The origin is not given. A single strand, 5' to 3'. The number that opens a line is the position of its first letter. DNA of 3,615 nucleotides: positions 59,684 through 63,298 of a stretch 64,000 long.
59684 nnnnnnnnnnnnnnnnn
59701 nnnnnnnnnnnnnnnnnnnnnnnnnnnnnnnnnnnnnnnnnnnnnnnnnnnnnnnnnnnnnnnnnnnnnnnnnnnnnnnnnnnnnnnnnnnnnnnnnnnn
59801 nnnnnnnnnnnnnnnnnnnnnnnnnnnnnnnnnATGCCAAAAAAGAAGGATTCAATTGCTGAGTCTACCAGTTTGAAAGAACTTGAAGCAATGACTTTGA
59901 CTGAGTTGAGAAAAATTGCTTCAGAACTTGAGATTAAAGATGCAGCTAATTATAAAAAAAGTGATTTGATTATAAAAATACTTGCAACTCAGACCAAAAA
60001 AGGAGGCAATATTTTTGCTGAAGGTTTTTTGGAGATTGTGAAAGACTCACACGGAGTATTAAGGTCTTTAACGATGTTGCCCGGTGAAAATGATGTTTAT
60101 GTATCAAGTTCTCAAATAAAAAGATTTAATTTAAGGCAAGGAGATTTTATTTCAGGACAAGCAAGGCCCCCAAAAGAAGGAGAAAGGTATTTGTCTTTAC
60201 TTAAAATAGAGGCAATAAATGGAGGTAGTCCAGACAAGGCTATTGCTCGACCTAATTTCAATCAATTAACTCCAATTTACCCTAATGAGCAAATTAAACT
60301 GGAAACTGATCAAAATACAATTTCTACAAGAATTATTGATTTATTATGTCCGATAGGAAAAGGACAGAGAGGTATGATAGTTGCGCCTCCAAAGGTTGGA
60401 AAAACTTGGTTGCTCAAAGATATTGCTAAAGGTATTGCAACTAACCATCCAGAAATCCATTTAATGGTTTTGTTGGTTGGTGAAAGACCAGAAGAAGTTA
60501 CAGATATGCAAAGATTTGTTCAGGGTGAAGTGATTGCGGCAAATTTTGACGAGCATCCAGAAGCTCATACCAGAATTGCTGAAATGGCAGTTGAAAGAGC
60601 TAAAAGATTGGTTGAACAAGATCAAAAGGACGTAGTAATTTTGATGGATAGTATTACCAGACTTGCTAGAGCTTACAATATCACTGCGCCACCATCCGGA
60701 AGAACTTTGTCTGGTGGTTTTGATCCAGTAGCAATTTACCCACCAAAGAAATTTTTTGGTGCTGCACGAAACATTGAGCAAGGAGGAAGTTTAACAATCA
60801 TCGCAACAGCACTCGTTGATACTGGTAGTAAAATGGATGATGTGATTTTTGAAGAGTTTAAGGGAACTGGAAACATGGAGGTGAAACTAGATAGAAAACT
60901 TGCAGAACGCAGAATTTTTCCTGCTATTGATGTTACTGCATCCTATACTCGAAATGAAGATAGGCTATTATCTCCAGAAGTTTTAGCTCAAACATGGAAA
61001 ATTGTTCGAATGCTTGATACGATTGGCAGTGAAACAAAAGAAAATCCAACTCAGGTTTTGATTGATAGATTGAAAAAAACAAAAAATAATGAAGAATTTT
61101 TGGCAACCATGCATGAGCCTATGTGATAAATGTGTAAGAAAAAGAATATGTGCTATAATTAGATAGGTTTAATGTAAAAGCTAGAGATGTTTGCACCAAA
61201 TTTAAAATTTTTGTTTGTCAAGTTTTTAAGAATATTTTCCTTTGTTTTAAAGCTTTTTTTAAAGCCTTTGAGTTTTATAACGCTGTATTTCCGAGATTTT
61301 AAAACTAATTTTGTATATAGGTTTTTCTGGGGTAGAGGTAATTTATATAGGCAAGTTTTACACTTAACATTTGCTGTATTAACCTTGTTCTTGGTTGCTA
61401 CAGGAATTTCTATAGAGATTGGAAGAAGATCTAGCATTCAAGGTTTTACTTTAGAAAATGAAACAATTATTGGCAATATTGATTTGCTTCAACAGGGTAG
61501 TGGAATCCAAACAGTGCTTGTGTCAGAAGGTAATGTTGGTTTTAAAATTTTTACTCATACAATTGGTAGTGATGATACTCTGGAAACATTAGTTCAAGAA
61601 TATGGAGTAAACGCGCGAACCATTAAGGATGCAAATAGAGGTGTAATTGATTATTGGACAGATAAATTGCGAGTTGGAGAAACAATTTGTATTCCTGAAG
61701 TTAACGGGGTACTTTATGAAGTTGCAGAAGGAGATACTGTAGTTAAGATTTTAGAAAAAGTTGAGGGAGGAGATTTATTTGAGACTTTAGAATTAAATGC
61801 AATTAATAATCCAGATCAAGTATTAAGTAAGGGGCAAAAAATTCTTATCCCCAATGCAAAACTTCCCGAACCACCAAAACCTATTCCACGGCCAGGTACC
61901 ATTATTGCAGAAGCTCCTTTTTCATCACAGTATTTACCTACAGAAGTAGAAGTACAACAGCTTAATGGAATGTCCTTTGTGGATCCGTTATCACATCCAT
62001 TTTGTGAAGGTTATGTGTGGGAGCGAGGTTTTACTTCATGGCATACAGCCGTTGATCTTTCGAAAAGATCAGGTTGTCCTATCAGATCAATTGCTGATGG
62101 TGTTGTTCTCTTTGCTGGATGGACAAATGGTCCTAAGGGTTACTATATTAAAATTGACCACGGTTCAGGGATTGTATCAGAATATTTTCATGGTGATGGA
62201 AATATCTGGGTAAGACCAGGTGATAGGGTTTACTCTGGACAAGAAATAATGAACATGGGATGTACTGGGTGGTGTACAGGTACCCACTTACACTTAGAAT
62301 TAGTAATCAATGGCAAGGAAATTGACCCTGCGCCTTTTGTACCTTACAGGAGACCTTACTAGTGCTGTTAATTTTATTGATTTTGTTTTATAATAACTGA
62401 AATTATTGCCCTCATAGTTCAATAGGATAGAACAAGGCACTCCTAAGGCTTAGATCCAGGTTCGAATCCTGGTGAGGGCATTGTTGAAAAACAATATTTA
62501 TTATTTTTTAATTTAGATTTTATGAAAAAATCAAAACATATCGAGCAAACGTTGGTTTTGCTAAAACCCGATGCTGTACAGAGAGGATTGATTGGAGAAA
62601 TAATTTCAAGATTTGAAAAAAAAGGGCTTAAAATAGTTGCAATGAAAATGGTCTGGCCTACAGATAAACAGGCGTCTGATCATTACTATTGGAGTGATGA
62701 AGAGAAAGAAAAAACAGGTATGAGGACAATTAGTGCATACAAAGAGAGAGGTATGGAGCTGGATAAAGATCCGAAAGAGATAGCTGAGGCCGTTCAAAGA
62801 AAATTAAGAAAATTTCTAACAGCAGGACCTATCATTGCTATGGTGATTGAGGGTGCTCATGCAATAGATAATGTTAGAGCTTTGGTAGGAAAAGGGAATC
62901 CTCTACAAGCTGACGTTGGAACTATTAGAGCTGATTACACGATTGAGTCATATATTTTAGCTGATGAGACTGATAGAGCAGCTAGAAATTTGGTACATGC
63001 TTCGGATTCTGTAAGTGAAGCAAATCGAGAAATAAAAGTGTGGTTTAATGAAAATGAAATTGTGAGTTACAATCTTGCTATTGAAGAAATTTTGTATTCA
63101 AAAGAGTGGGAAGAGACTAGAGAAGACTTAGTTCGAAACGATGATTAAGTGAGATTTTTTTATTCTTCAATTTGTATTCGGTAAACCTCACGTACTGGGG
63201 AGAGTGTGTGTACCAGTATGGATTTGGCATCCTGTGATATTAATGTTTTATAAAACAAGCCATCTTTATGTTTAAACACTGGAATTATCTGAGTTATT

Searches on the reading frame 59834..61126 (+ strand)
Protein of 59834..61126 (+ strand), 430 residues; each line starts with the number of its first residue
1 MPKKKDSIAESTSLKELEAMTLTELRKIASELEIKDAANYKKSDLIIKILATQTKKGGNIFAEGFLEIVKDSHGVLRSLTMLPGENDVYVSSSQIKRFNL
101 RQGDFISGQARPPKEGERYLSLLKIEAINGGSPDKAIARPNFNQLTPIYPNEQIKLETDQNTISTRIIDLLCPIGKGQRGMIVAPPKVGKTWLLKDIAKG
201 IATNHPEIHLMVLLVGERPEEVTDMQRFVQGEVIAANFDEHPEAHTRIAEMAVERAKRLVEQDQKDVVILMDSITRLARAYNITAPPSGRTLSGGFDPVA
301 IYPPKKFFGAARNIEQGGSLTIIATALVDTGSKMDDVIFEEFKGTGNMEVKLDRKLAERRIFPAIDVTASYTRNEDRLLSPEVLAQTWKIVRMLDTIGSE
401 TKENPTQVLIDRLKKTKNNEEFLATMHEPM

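Call 23: search_protein_families(library=pfam, proteins=[window:59834-61126:+], max_evalue=0.001)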
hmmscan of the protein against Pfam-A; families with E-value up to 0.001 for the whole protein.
window:59834-61126:+ (430 aa): 4 families
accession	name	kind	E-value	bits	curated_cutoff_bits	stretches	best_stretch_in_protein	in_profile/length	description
PF00006.31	ATP-synt_ab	-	9.1e-30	104.3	29.5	1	165-371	2-212/213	ATP synthase alpha/beta family, nucleotide-binding domain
PF07497.18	Rho_RNA_bind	-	2.1e-27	95.2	27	1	63-134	2-73/73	Rho termination factor, RNA-binding domain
PF07498.18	Rho_N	-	3.4e-14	53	24.9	1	16-58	1-43/43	Rho termination factor, N-terminal domain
PF13481.12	AAA_25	-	8.5e-05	22.7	27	1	174-261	30-99/195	AAA domain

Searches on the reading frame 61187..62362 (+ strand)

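Call 23: search_protein_families(library=pfam, proteins=[window:61187-62362:+], max_evalue=0.001)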
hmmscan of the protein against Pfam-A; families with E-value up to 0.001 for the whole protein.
window:61187-62362:+ (391 aa): 2 families
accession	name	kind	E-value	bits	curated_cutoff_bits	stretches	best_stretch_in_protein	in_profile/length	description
PF01551.29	Peptidase_M23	-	3.7e-23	82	28.7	1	286-381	3-96/96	Peptidase family M23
PF01476.26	LysM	-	4.5e-12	46.2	20.9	1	124-170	1-43/43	LysM domain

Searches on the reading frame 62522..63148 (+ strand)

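Call 23: search_protein_families(library=pfam, proteins=[window:62522-63148:+], max_evalue=0.001)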
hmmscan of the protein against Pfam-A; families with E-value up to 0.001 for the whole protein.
window:62522-63148:+ (208 aa): 1 family
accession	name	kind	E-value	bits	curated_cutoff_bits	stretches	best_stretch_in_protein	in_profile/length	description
PF00334.24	NDK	-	1.8e-42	144.9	27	2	93-180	58-135/135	Nucleoside diphosphate kinase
